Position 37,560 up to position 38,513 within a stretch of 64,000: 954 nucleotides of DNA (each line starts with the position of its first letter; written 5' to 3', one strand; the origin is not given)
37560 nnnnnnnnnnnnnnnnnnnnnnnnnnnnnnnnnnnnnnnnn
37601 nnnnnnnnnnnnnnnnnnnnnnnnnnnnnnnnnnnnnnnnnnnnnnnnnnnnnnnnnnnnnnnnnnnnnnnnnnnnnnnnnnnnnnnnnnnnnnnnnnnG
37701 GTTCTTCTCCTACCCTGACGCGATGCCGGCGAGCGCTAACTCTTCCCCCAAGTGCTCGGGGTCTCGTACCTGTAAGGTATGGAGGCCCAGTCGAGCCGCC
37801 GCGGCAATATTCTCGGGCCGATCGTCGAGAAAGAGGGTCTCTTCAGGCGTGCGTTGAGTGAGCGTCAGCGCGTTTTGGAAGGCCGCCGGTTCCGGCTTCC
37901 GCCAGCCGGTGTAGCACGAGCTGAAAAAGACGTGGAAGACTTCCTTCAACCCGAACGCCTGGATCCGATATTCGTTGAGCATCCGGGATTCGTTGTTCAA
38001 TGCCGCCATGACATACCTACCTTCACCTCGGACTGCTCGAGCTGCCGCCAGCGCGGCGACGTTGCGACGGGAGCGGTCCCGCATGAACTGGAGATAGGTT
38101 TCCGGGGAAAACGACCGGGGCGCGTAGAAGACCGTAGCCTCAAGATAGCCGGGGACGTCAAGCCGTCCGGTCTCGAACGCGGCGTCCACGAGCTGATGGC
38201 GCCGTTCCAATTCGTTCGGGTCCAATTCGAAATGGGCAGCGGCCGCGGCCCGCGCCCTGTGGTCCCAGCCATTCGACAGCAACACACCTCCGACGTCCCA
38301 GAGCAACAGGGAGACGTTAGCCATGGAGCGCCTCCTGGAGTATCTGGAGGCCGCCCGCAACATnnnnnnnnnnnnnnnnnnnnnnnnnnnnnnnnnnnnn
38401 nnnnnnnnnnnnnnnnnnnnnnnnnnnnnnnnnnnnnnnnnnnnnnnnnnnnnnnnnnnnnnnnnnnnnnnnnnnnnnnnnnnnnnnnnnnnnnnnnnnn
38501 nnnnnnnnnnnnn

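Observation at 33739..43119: Complete bacterial-style oxidative pentose-phosphate supercluster, including a transaldolase-PGI fusion, in an apparently archaeal genome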

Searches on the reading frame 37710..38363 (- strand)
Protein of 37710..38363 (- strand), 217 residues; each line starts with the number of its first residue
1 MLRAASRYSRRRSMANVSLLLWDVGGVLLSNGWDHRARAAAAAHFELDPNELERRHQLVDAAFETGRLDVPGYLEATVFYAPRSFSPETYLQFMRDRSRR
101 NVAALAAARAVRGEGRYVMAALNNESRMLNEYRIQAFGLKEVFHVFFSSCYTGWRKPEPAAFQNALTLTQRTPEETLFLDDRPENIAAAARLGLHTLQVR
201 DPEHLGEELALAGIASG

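Call 7: search_protein_families(library=pfam, proteins=[window:37710-38363:-])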
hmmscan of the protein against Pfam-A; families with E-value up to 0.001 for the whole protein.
window:37710-38363:- (217 aa): 3 families
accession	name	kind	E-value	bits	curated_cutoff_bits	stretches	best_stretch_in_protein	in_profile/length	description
PF00702.32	Hydrolase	-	3e-10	41.2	26.4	1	78-193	82-191/191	haloacid dehalogenase-like hydrolase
PF13419.12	HAD_2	-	1.1e-07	32.6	23.8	1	117-198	96-177/178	Haloacid dehalogenase-like hydrolase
PF13242.12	Hydrolase_like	-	2.3e-05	24.7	22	1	154-209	2-58/75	HAD-hyrolase-like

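Call 8: search_protein_families(library=ncbifam, proteins=[window:37710-38363:-])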
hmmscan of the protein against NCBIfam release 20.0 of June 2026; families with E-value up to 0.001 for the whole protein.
window:37710-38363:- (217 aa): 13 families
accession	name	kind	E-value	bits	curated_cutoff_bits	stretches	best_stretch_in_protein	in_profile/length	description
TIGR02247.1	HAD-1A3-hyp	subfamily_domain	2e-14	53.9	125.4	1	21-210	6-206/211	epoxide hydrolase N-terminal domain-like phosphatase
TIGR01509.1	HAD-SF-IA-v3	subfamily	2.1e-12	47.4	29.4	1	130-198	87-153/154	HAD-IA family hydrolase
NF006991.0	PRK09456.1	equivalog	1.1e-09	38.3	295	1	109-204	94-189/199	glucose-1-phosphatase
TIGR01993.1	Pyr-5-nucltdase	equivalog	1.8e-09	37.7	142.9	1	122-197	103-181/183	pyrimidine 5'-nucleotidase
TIGR02252.1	DREG-2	subfamily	4.9e-07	29.7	155.2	1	110-196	116-201/203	HAD hydrolase, REG-2-like, family IA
TIGR02253.1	CTE7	subfamily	7.3e-07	29.2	169.75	1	117-200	111-195/221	TIGR02253 family HAD-type hydrolase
TIGR02254.1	YjjG_YfnB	equivalog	1e-06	28.4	159.9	1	88-199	86-196/223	YjjG family noncanonical pyrimidine nucleotidase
TIGR01549.1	HAD-SF-IA-v1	subfamily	2.2e-05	24.9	23.3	0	139-193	97-149/149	HAD-IA family hydrolase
TIGR01428.1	HAD_type_II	equivalog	3e-05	24.1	125.4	1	116-200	107-191/197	haloacid dehalogenase type II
NF009804.0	PRK13288.1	equivalog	6.7e-05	22.4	218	1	129-199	111-181/215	pyrophosphatase PpaX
NF009695.0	PRK13222.1-2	equivalog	9.9e-05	21.9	225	1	114-197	109-191/226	phosphoglycolate phosphatase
TIGR01691.1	enolase-ppase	equivalog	0.00013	21.5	128.1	1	139-203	141-203/224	acireductone synthase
NF006976.0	PRK09449.1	equivalog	0.00014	21.5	183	1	114-198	108-194/225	pyrimidine 5'-nucleotidase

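Call 46: search_solved_structures(query=window:37710-38324:-, max_evalue=0.001, show_alignments=1)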
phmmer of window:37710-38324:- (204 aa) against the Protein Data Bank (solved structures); distinct sequences matched with E-value up to 0.001: 17.
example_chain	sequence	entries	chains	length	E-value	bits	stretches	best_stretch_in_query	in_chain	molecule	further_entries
3cnh_A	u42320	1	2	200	2.3e-50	174.4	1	4-201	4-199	Hydrolase family protein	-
2i6x_A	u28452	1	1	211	2.3e-08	37.3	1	126-184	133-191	Hydrolase, haloacid dehalogenase-like family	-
8pno_A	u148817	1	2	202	2.7e-07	33.9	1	91-192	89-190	Alpha-D-glucose 1-phosphate phosphatase YihX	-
2b0c_A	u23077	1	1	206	2.8e-07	33.8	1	91-191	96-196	putative phosphatase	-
8pne_A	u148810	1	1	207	2.8e-07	33.8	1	91-192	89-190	Alpha-D-glucose 1-phosphate phosphatase YihX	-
5mwa_A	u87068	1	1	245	3.2e-07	33.6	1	85-196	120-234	Bifunctional epoxide hydrolase 2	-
5ahx_A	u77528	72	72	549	1.4e-06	31.5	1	87-196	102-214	BIFUNCTIONAL EPOXIDE HYDROLASE 2 | SOLUBLE EPOXIDE HYDROLASE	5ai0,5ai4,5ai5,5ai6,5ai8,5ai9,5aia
1s8o_A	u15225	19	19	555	1.5e-06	31.4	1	87-196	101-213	epoxide hydrolase 2, cytoplasmic | Epoxide hydrolase 2 | Bifunctional epoxide hydrolase 2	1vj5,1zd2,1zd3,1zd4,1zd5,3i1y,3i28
3wk4_A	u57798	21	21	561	1.5e-06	31.4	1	87-196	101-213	Bifunctional epoxide hydrolase 2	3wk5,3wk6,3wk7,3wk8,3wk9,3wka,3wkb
1cqz_A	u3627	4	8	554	4.8e-05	26.5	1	75-189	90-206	EPOXIDE HYDROLASE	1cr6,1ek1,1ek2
3k1z_A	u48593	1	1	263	5.7e-05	26.3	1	106-192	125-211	Haloacid dehalogenase-like hydrolase domain-containing protein 3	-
9m7d_A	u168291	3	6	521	5.8e-05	26.2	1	116-186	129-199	Haloacid dehalogenase superfamily, subfamily IA, variant 3 with third motif having DD or E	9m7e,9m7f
9mhs_B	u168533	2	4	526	5.9e-05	26.2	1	116-186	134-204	Drimenol Synthase | Haloacid dehalogenase superfamily, subfamily IA, variant 3 with third motif having DD or E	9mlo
2hoq_A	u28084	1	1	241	0.00025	24.2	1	120-197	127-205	Putative HAD-hydrolase PH1655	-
7qnm_A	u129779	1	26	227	0.0005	23.2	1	101-187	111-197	(S)-2-haloacid dehalogenase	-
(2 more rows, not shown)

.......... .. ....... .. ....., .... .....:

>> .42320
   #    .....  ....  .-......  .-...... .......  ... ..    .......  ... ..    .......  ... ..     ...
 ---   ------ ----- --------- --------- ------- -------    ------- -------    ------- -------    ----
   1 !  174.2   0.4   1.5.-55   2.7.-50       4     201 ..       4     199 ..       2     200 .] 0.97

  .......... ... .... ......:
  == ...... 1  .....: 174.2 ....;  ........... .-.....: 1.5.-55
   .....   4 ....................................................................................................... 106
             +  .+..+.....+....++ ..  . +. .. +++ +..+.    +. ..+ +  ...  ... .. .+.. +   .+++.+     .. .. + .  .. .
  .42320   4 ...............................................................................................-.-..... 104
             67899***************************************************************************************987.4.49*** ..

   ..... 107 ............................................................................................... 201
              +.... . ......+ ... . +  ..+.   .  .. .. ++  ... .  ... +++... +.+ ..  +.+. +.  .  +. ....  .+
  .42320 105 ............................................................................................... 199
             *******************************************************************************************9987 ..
